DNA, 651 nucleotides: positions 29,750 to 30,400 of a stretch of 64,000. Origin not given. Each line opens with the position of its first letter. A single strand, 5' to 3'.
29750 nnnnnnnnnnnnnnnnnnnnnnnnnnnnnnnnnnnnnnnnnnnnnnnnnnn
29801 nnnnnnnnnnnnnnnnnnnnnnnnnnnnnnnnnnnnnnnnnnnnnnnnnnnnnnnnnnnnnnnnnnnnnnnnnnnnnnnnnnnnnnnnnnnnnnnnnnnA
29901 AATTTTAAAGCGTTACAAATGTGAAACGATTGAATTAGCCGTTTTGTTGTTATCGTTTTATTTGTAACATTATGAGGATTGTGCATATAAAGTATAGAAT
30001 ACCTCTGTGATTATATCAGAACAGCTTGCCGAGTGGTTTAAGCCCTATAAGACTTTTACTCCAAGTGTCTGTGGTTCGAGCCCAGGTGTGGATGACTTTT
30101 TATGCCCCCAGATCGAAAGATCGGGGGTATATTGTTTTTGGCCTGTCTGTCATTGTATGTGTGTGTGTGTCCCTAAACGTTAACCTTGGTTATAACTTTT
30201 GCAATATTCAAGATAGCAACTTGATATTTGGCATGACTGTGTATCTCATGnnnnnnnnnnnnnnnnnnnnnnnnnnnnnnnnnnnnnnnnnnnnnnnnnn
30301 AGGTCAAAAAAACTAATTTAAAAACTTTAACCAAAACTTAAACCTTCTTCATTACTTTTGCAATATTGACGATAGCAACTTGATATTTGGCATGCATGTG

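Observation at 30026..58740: A modular hairpin + (GTCY)n + satellite + conserved-tail element family in 10 or more copies, resembling bivalve pearl/Helentron-associated satellites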

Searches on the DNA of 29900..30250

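Call 21: search_rna_families(source=window, start=29900, end=30250, threshold=evalue, max_evalue=10, show_alignments=2)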
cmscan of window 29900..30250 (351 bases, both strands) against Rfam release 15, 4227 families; matches with E-value up to 10: 1.
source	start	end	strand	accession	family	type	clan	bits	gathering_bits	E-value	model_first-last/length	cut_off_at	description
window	30101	30131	+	RF02744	Rev39_5p_UTR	Cis-reg;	-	15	88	0.025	196-226/300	no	Soft rot Enterobacteriaceae Rev 39 5'UTR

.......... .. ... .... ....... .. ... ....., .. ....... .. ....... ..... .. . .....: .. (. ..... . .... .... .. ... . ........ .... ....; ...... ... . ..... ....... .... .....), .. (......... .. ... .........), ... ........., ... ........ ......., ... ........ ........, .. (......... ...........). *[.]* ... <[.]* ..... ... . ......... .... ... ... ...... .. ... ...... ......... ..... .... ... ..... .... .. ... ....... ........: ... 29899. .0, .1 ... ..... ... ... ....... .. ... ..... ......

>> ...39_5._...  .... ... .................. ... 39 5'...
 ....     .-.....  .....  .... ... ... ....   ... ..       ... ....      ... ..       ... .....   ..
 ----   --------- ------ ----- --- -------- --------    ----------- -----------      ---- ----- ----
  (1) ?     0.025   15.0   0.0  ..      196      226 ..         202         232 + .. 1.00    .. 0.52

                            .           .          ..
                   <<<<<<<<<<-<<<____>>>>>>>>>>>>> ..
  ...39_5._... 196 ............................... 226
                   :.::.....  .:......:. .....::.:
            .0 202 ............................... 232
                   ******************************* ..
